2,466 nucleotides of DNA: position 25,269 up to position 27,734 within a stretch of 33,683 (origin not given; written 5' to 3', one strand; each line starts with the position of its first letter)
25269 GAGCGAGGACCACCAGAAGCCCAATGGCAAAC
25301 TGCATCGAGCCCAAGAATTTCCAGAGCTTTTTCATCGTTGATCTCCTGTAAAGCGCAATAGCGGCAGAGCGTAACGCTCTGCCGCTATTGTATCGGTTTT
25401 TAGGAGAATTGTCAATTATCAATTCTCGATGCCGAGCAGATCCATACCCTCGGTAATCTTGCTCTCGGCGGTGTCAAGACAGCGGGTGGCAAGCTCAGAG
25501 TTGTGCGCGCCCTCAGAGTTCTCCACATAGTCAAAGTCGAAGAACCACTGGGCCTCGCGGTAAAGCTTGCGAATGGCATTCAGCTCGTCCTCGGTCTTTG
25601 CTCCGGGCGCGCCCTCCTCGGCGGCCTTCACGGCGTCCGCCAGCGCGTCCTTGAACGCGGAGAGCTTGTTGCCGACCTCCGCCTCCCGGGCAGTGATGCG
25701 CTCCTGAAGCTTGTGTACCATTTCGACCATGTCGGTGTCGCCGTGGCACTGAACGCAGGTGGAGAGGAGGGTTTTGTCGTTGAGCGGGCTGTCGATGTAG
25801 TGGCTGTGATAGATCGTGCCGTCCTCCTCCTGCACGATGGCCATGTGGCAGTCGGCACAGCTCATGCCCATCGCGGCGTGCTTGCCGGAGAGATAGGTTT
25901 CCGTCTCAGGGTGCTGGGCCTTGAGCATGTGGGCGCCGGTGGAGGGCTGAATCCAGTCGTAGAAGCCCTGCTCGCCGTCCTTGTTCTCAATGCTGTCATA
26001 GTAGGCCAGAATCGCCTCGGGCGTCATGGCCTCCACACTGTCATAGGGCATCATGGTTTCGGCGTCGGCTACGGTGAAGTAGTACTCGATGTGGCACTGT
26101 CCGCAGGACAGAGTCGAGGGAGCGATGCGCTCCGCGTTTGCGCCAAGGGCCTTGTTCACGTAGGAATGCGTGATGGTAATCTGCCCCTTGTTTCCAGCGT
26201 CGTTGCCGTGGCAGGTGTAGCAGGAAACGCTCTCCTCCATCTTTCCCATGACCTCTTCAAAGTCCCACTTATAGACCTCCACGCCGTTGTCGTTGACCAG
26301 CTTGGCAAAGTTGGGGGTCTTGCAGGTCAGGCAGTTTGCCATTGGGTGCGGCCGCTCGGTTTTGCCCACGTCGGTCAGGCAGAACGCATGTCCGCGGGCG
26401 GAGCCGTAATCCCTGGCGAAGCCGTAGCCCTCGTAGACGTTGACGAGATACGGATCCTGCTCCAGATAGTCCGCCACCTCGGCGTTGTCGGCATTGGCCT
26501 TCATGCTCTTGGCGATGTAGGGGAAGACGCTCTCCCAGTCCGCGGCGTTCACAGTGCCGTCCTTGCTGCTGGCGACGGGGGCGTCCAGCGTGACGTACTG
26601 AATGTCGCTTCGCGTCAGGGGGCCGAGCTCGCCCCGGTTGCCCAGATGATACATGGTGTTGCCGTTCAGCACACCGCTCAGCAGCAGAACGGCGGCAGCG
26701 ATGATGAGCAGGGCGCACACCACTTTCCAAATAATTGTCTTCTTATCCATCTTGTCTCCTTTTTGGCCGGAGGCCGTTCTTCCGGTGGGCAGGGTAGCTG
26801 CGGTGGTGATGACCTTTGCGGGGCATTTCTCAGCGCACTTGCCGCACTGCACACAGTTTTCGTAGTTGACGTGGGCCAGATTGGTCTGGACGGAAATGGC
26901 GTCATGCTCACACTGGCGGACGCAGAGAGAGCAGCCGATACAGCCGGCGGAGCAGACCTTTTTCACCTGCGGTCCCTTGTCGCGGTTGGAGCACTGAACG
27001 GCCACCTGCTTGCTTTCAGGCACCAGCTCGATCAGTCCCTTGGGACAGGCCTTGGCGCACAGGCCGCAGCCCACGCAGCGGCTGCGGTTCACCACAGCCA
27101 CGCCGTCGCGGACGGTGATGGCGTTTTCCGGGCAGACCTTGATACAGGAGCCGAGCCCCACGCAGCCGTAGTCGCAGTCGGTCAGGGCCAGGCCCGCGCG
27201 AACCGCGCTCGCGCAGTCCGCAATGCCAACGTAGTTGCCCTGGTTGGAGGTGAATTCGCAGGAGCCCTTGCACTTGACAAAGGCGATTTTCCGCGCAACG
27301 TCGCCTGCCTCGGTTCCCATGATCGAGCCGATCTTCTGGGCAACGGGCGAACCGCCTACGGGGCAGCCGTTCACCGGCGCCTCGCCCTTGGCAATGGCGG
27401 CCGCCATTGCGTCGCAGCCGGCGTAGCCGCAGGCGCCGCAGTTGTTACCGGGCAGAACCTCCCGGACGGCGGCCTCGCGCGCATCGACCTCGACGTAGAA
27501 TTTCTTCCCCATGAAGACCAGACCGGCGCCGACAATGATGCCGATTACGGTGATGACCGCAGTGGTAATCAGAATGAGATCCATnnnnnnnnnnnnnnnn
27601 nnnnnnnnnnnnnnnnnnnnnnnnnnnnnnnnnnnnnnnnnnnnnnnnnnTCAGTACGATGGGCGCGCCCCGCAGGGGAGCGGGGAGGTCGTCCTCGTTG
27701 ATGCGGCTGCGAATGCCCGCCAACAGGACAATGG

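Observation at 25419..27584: In-frame fusion of Rnf subunit B to a complete pentaheme nitrite reductase NrfA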

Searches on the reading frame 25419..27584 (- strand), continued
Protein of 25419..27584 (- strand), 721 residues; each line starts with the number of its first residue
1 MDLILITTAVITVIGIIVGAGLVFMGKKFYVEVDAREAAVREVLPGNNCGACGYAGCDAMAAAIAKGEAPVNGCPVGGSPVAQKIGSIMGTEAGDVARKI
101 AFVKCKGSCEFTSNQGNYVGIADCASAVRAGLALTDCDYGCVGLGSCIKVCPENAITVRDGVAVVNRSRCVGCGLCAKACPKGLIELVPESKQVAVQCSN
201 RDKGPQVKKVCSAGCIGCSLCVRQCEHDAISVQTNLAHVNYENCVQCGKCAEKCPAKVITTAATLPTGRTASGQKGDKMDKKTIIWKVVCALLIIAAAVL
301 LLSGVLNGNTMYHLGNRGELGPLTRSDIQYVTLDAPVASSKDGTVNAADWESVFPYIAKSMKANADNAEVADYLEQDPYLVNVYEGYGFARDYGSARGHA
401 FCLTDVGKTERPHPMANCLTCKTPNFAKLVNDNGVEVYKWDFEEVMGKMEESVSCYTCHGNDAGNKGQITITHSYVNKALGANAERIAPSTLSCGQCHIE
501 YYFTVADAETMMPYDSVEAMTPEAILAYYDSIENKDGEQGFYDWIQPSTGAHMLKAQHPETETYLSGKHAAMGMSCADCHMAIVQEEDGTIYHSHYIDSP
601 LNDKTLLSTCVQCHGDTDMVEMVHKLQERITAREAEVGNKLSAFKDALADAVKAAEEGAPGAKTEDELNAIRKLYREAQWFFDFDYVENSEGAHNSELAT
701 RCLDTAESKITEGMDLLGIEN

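Call 61: predict_structure(alignment_id=A3)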
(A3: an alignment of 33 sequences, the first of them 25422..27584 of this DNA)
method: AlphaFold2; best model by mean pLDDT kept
length: 721 residues; sequences in the alignment: 33
mean_pLDDT: 60.5   pTM: 0.52
mean pLDDT of the five models: 60.5, 57.6, 57.4, 55.9, 53.2
residues with pLDDT >= 90: 62; 70-90: 219; 50-70: 202; < 50: 238
segments of 3 or more residues with pLDDT < 50: 1-3, 19-32, 46-55, 74-77, 96-153, 156-279, 306-312, 314-316, 460-469, 690-692
pLDDT, mean of each block of 10 residues (from residue 1): 57 59 33 64 53 51 68 53 71 50 31 31 38 30 32 43 42 32 31 22 24 24 35 37 36 27 27 38 74 76 53 48 68 71 72 79 73 64 69 58 70 69 74 78 83 56 46 65 73 60 66 74 84 77 86 72 72 68 77 73 61 65 74 88 96 95 95 95 70 67 94 91 54
secondary structure, 60 per line:
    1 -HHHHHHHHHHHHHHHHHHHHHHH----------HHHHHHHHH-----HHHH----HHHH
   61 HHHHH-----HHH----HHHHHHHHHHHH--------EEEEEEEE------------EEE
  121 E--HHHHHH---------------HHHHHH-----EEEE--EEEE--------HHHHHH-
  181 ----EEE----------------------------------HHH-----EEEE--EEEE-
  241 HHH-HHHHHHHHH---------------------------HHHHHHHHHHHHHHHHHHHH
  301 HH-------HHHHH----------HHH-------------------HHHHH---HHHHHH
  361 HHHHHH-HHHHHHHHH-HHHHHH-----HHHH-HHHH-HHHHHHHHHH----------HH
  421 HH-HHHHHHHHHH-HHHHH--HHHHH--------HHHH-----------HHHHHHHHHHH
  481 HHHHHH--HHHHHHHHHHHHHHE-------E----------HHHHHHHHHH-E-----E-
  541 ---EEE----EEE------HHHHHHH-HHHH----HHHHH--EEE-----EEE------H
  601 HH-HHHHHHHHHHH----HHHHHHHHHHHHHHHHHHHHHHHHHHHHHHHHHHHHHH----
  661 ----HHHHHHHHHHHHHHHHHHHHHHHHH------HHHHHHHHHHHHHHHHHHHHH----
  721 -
elements in order (helices of 4 or more, strands of 3 or more residues): H2-24 H35-43 H49-52 H57-65 H78-89 E98-105 E118-121 H124-129 H145-150 E156-159 E162-165 H174-179 E185-187 E230-233 E236-239 H245-253 H281-302 H310-314 H347-351 H355-366 H368-376 H378-383 H389-392 H394-397 H399-408 H419-422 H424-433 H435-439 H442-446 H455-458 H470-486 H489-502 H522-531 E544-546 E551-553 H560-566 H568-571 H576-580 E583-585 E591-593 H604-614 H619-656 H665-689 H696-716

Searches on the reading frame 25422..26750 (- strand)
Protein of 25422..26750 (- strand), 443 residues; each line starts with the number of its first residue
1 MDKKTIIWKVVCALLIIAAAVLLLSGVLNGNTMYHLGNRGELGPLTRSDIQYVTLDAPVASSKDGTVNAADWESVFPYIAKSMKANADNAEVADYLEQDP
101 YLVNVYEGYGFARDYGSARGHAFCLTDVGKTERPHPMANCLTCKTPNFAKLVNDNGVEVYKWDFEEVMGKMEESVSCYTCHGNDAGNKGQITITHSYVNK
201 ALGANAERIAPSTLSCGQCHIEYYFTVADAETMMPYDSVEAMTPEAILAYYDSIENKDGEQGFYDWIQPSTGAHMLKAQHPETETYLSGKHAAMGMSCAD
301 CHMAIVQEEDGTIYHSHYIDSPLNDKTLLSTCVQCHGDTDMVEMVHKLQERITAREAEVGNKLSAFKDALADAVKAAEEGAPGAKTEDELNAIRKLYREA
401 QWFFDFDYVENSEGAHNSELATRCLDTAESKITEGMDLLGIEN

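Call 29: find_related_loci(query=A1, collection=genome_contigs, flank=10000)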
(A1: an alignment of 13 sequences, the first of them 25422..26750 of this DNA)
Query A1 (443 aa) in genome_contigs; peptide patterns used: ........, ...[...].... (x = any residue, [..] = any of these).
410 stretches matched a pattern; 324 encode a relative of the query (tblastn E <= 1e-3); the best 80 are kept; 80 distinct loci.
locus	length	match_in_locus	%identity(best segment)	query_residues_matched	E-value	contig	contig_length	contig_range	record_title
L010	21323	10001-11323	83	1-440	0e+0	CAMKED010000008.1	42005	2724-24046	MAG: uncultured Clostridia bacterium isolate SRR12081302_bin.73_metaWRAP_v1.3_MAG genome assembly, contig: ERZ12289775.1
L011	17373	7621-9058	91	1-443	0e+0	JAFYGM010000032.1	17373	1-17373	MAG: Oscillospiraceae bacterium isolate RGIG7069 Sheep_Rumen.Co__c1235454, whole genome shotgun sequence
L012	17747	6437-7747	70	1-442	0e+0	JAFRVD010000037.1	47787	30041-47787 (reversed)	MAG: Lachnospiraceae bacterium isolate RGIG2826 Goat_Omasum.Co__c1143160, whole genome shotgun sequence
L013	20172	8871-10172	69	1-440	0e+0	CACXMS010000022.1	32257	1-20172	MAG: uncultured Clostridiales bacterium isolate RUG11401 genome assembly, contig: RUG11401_asm_22, whole genome shotgun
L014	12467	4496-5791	68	1-439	0e+0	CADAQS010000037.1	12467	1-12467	MAG: uncultured Clostridiales bacterium isolate RUG13539 genome assembly, contig: RUG13539_asm_37, whole genome shotgun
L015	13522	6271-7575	69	1-441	0e+0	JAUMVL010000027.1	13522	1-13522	MAG: Clostridia bacterium isolate S12M_St_37_sub NODE_2126_length_13522_cov_5.460236, whole genome shotgun sequence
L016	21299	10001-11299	67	1-439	0e+0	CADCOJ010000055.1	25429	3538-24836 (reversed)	MAG: Ruminococcaceae bacterium isolate RUG14835 genome assembly, contig: RUG14835_asm_55, whole genome shotgun sequence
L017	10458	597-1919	67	1-443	0e+0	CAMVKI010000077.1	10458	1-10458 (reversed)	MAG TPA_asm: uncultured Clostridia bacterium isolate SRR8387721_bin.10_metaWRAP_v1.3_MAG genome assembly, contig: ERZ142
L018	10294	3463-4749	67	1-442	0e+0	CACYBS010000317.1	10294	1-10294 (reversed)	MAG: Erysipelothrix rhusiopathiae isolate RUG11795 genome assembly, contig: RUG11795_asm_317, whole genome shotgun seque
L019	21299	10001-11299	65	1-440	0e+0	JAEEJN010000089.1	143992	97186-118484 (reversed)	MAG: Bacillota bacterium isolate Tb.RUG.170 k141_8811900_flag=0_multi=17.7214_len=143992, whole genome shotgun sequence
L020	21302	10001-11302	66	1-440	0e+0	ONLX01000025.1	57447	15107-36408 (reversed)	uncultured Clostridiales bacterium isolate RUG416 genome assembly, contig: k87_4825530, whole genome shotgun sequence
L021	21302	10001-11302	67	1-440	0e+0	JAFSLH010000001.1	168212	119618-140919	MAG: Clostridia bacterium isolate RGIG3246 Goat_Reticulum-3__c122, whole genome shotgun sequence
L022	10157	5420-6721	65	1-440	0e+0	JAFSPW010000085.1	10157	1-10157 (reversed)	MAG: Clostridia bacterium isolate RGIG3365 Goat_Reticulum.Co__c1608541, whole genome shotgun sequence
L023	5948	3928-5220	65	1-439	0e+0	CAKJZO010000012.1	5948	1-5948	Spirochaetes bacterium isolate MAG-R016 genome assembly, contig: k141_58712, whole genome shotgun sequence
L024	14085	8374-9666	65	1-439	0e+0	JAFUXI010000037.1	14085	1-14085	MAG: Spirochaetales bacterium isolate RGIG4911 Roe_deer_Rumen-2__c201831, whole genome shotgun sequence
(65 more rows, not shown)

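Call 47: search_solved_structures(query=window:25422-26750:-, max_evalue=1e-40, show_alignments=2)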
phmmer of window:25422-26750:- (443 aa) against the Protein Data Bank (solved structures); distinct sequences matched with E-value up to 1e-40: 7.
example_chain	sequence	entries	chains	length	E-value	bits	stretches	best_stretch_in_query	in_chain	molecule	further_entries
1gu6_A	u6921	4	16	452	8.2e-48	166.9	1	79-434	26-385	CYTOCHROME C552 | Cytochrome c-552 | Cytochrome c nitrite reductase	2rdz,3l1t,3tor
2rf7_A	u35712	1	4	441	3e-47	165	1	81-434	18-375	Cytochrome c-552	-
4wjy_A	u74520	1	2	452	7.2e-47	163.7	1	79-434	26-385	Cytochrome c-552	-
2j7a_A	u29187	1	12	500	4.1e-46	161.2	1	93-427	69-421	CYTOCHROME C NITRITE REDUCTASE NRFA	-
2vr0_A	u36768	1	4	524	4.7e-46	161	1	93-427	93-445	CYTOCHROME C NITRITE REDUCTASE, CATALYTIC SUBUNIT NFRA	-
3ubr_A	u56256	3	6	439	4.9e-44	154.4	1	85-434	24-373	Cytochrome c-552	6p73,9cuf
1oah_A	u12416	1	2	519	8.2e-43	150.4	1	95-428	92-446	CYTOCHROME C NITRITE REDUCTASE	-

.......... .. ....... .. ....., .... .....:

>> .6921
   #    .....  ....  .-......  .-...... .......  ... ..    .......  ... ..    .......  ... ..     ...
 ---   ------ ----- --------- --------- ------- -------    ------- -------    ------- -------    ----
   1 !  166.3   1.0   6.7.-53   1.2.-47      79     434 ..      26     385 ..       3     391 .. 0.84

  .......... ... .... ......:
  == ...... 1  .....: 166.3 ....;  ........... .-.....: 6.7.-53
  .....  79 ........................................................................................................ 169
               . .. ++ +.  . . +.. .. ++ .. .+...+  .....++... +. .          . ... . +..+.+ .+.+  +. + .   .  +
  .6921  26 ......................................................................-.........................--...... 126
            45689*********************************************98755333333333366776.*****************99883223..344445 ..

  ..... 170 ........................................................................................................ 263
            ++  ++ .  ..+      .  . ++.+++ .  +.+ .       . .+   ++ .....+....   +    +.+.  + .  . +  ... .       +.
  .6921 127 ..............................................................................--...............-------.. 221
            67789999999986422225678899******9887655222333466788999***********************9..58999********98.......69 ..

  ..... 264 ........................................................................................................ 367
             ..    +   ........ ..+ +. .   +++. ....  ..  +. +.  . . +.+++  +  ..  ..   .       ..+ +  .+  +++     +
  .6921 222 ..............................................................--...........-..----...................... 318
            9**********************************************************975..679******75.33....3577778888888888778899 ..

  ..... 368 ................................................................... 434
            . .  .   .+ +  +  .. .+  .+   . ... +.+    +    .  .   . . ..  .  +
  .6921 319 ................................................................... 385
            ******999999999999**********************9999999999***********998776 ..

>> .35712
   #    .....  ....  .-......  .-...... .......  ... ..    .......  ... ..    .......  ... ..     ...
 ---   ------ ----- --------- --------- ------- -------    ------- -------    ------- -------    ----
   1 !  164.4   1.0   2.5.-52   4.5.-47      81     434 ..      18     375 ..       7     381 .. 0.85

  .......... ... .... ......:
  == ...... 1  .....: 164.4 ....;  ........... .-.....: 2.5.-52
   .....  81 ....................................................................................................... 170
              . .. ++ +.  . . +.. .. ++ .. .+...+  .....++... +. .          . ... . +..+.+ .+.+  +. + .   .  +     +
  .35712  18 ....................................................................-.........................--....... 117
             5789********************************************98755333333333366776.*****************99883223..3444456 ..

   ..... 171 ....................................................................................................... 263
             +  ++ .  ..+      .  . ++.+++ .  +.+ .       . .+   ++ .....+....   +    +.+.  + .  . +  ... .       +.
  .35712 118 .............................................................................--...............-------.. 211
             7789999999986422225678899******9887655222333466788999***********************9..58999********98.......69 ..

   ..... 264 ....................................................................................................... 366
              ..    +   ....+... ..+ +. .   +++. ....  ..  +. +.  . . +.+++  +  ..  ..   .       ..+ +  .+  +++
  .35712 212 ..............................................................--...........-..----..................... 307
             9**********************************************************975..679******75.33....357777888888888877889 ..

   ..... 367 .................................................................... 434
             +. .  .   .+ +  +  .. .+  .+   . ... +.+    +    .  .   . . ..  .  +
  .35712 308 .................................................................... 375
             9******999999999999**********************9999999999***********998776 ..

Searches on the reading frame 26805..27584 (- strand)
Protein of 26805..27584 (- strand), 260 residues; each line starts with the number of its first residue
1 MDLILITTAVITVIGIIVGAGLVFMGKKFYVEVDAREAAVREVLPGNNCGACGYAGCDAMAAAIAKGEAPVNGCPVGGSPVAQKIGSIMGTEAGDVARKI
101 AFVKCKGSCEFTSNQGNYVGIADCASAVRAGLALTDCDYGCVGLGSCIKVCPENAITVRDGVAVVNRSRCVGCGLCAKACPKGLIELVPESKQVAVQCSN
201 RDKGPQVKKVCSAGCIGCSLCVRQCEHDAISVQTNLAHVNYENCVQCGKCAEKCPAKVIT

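Call 51: find_related_loci(query=A2, collection=metagenome_contigs, flank=4000)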
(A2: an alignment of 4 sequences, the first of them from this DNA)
Query A2 (260 aa) in metagenome_contigs; peptide patterns used: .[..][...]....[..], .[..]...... (x = any residue, [..] = any of these).
600 stretches matched a pattern (row limit reached: there are more); 468 encode a relative of the query (tblastn E <= 1e-3); the best 80 are kept; 80 distinct loci.
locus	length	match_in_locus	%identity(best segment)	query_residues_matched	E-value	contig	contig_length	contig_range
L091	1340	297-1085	77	1-260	4e-146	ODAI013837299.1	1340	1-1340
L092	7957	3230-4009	82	1-260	8e-134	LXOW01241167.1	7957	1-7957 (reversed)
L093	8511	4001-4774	78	3-260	3e-131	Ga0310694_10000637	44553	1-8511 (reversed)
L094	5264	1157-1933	76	1-259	6e-132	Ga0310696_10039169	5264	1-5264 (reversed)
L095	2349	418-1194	77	3-260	1e-137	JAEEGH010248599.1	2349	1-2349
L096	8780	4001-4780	75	1-260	3e-130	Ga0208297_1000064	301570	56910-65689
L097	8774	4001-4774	77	3-260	6e-130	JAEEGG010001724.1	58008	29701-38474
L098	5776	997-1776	73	1-260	2e-128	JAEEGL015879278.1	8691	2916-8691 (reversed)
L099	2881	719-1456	78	15-260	6e-134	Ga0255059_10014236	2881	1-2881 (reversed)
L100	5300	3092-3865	76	3-260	6e-128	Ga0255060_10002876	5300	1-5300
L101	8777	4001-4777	74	1-259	2e-127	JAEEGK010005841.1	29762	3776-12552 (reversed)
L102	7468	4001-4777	73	1-259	2e-127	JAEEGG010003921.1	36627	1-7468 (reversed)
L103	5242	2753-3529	77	1-259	1e-127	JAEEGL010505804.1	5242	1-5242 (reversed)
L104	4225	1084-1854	75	3-259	8e-129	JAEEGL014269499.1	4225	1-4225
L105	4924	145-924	77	1-260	6e-127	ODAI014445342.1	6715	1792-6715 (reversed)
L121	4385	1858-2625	73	10-260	2e-121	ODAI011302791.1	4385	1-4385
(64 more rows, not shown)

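Call 59: search_protein_families(library=pfam, proteins=[L121:2664-4385:+], max_evalue=0.0001)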
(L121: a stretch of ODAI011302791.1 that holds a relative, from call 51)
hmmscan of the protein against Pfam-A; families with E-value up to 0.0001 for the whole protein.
L121:2664-4385:+ (574 aa): 1 family
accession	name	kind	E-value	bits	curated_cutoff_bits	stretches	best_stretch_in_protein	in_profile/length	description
PF04205.19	FMN_bind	-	2.3e-15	57.4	22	2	170-236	5-74/77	FMN-binding domain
